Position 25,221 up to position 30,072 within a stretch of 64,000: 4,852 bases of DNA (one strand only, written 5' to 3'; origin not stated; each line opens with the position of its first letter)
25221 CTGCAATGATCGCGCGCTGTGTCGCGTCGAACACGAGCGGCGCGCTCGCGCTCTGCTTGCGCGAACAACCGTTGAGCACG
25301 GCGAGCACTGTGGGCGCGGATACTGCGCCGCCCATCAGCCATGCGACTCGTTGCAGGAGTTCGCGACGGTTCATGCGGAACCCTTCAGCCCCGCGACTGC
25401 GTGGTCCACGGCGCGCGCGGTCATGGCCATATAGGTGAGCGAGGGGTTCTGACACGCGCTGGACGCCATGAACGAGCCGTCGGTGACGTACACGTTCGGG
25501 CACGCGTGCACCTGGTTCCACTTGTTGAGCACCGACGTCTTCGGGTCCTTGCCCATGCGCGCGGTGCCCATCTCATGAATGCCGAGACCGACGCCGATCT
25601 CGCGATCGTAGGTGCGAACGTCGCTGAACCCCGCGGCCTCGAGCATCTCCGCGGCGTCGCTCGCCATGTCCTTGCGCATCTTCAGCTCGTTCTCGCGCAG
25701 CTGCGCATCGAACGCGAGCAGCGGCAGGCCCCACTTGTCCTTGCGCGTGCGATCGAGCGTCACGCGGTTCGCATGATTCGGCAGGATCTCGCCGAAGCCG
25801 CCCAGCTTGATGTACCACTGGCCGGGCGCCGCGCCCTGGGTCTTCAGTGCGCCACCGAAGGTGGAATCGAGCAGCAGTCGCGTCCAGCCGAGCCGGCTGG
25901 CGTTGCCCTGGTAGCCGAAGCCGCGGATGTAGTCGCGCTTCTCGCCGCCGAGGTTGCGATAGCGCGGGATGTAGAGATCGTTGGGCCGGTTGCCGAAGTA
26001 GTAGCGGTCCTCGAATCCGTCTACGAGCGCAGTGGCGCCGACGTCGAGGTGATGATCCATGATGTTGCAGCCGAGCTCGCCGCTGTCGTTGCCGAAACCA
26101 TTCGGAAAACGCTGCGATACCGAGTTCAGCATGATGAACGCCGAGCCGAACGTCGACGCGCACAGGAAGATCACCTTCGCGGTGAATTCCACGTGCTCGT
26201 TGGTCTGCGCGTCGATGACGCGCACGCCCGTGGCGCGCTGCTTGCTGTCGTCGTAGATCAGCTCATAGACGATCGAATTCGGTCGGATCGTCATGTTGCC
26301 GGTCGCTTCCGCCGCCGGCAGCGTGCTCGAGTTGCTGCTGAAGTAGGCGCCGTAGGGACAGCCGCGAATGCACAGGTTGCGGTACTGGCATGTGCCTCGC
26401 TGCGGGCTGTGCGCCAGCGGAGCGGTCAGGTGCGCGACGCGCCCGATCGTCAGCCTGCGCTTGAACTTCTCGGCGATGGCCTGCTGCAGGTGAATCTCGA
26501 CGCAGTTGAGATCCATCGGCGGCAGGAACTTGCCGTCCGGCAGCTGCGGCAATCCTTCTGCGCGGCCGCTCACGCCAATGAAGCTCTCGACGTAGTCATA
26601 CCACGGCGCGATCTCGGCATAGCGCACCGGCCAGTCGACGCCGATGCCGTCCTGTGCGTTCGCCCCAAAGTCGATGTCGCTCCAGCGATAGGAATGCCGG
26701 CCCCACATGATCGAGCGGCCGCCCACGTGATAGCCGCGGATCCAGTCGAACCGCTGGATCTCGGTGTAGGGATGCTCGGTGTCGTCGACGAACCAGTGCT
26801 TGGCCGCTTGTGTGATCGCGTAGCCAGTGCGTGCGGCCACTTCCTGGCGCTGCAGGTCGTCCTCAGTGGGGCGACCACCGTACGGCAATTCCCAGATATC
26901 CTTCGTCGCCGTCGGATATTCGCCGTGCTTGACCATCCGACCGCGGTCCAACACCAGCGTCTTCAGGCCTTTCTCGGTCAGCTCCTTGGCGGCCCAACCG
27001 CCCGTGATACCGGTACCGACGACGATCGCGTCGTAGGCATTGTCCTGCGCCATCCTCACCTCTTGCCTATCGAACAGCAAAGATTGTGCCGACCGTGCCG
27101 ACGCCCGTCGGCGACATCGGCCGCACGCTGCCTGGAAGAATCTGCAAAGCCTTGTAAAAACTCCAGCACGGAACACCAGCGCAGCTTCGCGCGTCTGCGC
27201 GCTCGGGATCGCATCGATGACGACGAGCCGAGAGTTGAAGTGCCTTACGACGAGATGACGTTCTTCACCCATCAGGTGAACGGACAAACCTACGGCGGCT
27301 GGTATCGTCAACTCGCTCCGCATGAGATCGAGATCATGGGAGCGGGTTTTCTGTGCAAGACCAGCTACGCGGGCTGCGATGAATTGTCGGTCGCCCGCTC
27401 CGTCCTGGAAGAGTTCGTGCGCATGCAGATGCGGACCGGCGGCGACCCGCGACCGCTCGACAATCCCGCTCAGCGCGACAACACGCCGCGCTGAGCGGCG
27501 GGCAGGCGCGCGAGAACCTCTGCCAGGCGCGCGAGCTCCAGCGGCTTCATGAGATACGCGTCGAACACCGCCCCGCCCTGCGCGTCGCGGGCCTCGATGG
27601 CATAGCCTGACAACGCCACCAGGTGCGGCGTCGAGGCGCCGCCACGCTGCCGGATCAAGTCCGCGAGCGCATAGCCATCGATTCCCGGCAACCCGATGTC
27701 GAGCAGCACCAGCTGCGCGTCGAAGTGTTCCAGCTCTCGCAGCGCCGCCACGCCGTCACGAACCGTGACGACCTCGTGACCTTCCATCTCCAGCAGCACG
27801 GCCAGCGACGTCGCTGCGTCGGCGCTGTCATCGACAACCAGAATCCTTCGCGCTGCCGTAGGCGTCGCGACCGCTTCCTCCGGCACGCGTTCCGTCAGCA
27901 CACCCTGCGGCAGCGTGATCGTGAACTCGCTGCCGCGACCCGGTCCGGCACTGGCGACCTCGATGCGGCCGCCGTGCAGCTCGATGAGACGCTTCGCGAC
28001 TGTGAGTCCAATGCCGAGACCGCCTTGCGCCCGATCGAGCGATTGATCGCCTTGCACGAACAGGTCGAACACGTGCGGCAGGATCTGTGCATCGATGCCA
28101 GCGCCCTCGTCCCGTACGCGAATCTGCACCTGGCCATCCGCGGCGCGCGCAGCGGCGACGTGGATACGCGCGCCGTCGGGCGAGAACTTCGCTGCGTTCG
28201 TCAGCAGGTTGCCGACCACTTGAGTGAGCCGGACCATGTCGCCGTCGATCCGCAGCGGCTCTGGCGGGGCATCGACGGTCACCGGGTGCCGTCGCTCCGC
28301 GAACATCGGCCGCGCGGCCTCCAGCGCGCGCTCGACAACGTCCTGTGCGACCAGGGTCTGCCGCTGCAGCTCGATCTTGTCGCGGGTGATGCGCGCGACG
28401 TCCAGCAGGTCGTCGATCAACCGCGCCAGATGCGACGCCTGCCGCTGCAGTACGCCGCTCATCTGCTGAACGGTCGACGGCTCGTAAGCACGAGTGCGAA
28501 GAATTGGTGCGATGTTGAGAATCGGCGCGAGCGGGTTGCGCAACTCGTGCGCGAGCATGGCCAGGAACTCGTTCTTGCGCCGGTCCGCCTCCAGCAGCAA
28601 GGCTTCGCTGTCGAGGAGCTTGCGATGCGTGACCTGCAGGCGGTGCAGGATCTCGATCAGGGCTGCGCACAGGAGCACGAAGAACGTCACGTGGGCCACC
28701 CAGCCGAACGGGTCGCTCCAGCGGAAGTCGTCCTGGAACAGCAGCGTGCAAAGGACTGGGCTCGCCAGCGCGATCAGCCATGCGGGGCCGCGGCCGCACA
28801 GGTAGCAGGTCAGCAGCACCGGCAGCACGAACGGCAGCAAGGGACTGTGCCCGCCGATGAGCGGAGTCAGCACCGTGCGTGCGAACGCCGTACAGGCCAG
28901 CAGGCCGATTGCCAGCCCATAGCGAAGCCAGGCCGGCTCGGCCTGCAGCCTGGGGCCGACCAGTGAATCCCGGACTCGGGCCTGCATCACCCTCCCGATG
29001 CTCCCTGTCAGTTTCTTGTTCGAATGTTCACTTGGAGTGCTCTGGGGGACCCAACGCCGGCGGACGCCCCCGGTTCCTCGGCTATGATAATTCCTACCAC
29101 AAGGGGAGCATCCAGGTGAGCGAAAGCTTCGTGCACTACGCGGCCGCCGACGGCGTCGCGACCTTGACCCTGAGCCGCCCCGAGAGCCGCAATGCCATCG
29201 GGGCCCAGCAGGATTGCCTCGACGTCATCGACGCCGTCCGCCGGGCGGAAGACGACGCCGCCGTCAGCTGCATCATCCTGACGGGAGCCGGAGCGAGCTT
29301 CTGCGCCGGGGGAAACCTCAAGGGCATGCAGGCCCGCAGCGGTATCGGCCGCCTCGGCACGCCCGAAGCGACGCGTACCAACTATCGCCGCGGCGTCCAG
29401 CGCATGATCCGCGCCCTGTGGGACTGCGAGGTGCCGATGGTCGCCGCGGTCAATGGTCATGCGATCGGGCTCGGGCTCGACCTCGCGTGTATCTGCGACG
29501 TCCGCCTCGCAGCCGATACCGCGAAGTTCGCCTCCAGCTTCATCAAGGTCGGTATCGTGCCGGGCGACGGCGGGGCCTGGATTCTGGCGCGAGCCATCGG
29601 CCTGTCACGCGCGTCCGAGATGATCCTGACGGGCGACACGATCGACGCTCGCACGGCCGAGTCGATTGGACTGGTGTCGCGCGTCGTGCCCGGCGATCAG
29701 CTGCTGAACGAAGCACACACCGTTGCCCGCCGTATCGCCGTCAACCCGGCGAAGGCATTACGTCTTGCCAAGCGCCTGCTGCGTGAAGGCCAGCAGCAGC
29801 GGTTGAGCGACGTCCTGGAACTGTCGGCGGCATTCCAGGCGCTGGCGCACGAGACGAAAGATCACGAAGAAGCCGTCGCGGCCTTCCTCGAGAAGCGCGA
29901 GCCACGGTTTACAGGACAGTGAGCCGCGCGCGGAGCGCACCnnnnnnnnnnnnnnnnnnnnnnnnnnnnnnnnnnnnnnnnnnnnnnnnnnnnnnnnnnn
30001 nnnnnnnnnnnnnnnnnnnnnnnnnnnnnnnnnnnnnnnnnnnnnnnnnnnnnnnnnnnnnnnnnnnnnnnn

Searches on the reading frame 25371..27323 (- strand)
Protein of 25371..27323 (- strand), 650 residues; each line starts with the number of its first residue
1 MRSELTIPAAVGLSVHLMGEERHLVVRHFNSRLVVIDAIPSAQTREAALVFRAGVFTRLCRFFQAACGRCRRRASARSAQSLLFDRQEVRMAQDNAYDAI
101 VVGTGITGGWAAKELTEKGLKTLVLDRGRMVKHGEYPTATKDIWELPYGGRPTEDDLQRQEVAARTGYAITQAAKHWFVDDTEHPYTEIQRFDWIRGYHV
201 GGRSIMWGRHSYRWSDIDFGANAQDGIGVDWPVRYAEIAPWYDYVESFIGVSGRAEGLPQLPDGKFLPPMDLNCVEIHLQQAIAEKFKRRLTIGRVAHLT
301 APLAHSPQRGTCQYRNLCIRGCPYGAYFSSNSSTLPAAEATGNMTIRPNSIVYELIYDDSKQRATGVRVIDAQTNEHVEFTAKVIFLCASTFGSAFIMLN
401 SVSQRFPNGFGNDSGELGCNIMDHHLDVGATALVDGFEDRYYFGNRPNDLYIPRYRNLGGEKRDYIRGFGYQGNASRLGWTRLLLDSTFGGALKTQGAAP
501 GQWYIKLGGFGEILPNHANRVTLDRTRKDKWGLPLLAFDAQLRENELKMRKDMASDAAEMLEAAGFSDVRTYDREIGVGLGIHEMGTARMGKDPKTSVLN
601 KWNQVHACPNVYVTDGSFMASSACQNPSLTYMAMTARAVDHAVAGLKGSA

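Call 61: search_protein_families(library=pfam, proteins=[window:25371-27323:-], max_evalue=0.00001)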
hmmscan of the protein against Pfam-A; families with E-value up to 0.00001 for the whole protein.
window:25371-27323:- (650 aa): 2 families
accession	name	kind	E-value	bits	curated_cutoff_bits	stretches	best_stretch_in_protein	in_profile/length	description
PF05199.19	GMC_oxred_C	-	9.6e-24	85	24.6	1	515-634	1-138/139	GMC oxidoreductase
PF00732.25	GMC_oxred_N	-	1e-12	48.8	23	1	100-424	4-216/218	GMC oxidoreductase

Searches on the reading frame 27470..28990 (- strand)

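Call 61: search_protein_families(library=pfam, proteins=[window:27470-28990:-], max_evalue=0.00001)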
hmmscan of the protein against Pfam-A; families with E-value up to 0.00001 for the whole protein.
window:27470-28990:- (506 aa): 4 families
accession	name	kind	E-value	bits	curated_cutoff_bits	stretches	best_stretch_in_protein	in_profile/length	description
PF02518.31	HATPase_c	-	1.2e-27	96.9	26.4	1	250-362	1-109/111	Histidine kinase-, DNA gyrase B-, and HSP90-like ATPase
PF00072.30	Response_reg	-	1.3e-16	61.1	30.2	1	383-493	1-110/111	Response regulator receiver domain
PF00512.31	HisKA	-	5.3e-15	55.6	26.9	1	139-202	2-64/66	His Kinase A (phospho-acceptor) domain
PF13493.11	DUF4118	-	7.7e-06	26.1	28.4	0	24-111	1-88/107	Domain of unknown function (DUF4118)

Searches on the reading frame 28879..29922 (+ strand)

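Call 61: search_protein_families(library=pfam, proteins=[window:28879-29922:+], max_evalue=0.00001)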
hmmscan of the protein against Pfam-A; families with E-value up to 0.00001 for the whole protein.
window:28879-29922:+ (347 aa): 2 families
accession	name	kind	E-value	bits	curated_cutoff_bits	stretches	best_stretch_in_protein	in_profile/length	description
PF00378.25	ECH_1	-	9.1e-61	205.8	27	1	91-347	4-251/251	Enoyl-CoA hydratase/isomerase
PF16113.10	ECH_2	-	1e-24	88.1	27.2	1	94-275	2-177/335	Enoyl-CoA hydratase/isomerase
